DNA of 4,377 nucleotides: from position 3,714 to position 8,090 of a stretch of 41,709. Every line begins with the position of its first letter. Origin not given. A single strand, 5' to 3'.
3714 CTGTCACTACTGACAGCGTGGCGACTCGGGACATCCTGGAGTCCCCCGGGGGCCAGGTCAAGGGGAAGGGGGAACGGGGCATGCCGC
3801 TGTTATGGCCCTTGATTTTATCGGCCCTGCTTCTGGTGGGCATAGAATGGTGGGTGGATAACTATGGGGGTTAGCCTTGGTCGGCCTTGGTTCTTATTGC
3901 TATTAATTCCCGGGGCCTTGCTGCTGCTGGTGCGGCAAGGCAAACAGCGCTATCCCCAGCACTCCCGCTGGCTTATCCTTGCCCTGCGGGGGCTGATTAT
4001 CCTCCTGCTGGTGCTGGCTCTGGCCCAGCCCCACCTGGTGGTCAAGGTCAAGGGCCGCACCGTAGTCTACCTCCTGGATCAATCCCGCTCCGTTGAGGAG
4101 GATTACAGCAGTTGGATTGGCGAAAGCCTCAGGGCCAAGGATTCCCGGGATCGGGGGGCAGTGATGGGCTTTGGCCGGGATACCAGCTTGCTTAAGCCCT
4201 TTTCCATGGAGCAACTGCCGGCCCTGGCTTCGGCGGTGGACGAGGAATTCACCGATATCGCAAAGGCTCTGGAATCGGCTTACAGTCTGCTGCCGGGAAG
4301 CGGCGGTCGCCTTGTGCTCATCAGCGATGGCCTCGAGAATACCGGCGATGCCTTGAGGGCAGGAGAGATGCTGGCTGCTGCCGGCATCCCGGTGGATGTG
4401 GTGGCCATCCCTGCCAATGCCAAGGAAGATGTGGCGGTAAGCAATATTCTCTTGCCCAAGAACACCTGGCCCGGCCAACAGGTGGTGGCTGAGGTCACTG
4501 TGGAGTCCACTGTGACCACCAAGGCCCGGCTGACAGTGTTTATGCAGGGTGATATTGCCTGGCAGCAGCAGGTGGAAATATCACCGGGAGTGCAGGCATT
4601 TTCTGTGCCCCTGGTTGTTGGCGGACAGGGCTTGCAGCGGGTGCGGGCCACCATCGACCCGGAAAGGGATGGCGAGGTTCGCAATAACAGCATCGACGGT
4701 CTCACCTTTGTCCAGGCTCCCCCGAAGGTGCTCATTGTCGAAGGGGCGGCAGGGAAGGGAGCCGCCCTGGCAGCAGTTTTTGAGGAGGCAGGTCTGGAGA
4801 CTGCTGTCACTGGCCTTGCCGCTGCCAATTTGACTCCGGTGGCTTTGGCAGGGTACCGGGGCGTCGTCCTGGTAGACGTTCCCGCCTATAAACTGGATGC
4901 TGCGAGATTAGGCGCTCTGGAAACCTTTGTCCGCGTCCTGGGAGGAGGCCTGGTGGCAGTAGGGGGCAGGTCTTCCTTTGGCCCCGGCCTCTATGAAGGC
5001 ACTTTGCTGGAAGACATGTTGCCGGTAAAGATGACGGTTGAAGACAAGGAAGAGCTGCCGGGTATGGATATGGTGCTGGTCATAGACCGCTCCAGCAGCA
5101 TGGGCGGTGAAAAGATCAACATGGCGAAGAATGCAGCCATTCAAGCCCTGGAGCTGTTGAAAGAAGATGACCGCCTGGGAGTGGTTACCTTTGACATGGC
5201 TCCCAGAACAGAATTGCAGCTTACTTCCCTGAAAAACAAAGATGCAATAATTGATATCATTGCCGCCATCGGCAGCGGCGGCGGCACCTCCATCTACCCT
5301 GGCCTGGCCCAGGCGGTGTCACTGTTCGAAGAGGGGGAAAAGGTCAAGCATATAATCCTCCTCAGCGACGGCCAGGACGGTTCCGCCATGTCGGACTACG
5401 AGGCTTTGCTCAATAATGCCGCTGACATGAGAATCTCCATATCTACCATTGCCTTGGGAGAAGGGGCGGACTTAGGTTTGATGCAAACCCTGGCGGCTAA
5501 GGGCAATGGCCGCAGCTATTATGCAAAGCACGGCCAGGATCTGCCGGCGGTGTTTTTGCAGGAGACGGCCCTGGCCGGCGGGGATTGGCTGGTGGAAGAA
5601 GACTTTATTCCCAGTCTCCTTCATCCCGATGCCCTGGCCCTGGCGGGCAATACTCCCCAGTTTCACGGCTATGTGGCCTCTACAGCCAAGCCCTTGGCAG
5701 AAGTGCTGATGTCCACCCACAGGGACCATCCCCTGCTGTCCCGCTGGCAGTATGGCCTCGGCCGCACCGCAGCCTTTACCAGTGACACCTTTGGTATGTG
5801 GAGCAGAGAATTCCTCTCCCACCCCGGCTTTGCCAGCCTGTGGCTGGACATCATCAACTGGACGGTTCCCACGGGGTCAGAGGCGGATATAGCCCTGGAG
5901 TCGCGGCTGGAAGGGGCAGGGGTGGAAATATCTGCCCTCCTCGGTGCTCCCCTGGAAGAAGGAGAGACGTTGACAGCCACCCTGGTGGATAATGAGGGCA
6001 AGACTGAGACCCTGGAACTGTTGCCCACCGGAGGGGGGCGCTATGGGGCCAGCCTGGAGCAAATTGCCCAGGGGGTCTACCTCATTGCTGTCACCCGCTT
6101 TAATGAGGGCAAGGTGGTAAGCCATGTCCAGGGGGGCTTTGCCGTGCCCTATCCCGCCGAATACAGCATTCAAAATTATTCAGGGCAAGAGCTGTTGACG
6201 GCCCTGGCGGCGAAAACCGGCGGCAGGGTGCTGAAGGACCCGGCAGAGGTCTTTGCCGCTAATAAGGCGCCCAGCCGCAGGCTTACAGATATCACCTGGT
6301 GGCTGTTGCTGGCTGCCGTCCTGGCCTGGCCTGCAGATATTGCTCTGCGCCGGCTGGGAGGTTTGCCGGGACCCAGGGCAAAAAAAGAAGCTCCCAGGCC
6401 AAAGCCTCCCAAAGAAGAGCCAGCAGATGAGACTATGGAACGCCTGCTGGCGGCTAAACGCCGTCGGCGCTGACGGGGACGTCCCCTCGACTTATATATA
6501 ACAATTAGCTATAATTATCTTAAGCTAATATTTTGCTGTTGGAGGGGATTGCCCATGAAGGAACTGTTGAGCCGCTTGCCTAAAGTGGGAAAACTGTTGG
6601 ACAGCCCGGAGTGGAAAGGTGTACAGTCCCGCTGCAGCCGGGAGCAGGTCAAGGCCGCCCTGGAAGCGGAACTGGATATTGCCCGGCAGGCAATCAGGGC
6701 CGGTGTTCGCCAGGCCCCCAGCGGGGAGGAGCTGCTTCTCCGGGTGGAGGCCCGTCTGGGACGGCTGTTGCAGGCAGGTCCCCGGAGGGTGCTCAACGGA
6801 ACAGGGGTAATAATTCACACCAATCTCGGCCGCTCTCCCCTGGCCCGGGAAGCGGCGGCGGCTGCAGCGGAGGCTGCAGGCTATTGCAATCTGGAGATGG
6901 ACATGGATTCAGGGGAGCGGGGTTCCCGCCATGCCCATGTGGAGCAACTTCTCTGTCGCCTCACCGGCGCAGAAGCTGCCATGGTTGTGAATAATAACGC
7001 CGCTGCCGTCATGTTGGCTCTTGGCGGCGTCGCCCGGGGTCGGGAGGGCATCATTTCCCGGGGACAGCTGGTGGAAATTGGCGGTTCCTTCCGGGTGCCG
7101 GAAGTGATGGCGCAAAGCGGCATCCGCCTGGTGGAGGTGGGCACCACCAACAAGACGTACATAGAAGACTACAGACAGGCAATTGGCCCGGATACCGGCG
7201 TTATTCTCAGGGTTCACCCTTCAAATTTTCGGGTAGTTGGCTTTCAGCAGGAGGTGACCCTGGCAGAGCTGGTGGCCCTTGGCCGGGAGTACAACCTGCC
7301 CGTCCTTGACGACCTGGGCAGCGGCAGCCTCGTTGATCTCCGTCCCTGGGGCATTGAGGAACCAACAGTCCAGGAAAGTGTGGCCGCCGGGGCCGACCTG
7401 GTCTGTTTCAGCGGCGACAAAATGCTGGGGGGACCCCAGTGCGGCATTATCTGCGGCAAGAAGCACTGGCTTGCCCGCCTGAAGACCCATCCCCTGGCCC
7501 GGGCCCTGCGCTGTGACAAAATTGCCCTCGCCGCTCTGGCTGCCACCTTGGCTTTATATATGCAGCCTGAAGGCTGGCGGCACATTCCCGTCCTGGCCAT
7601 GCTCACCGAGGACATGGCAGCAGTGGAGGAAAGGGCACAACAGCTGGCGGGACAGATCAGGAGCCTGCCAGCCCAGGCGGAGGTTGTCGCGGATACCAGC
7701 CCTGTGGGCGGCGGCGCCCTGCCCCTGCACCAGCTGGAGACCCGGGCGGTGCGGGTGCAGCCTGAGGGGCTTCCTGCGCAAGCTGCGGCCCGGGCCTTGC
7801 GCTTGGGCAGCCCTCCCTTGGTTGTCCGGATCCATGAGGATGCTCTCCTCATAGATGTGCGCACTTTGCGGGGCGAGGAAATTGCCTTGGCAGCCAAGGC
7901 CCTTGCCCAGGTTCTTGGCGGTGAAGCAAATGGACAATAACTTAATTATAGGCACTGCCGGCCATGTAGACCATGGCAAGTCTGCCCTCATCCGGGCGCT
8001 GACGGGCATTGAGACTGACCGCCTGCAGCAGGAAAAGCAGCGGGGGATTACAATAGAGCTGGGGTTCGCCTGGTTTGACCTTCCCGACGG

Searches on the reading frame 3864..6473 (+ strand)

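Call 79: search_protein_families(library=pfam, max_evalue=0.00001, proteins=[window:3864-6473:+])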
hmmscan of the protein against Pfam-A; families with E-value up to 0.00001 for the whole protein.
window:3864-6473:+ (869 aa): 5 families
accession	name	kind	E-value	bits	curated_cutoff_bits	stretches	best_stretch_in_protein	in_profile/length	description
PF00092.34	VWA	-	2.9e-25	89.9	23.8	1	402-561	1-169/174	von Willebrand factor type A domain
PF13519.12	VWA_2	-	1.5e-21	77.5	27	1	403-504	1-107/107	von Willebrand factor type A domain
PF13768.12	VWA_3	-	4.7e-15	56.4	27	1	402-552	2-154/155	von Willebrand factor type A domain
PF07090.17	GATase1_like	-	3.5e-13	50.1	27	1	587-667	163-245/247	Putative glutamine amidotransferase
PF05762.20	VWA_CoxE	-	2.8e-08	33.9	26.4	0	401-516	57-172/222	VWA domain containing CoxE-like protein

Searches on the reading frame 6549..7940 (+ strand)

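Call 79: search_protein_families(library=pfam, max_evalue=0.00001, proteins=[window:6549-7940:+])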
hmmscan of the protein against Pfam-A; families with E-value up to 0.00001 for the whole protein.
window:6549-7940:+ (463 aa): 2 families
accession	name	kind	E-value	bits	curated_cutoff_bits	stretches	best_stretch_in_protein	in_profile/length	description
PF03841.19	SelA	-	9.9e-146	485.9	22.8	1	81-440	1-366/367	L-seryl-tRNA selenium transferase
PF12390.13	Se-cys_synth_N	-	5.7e-07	30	22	1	7-46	1-40/40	Selenocysteine synthase N terminal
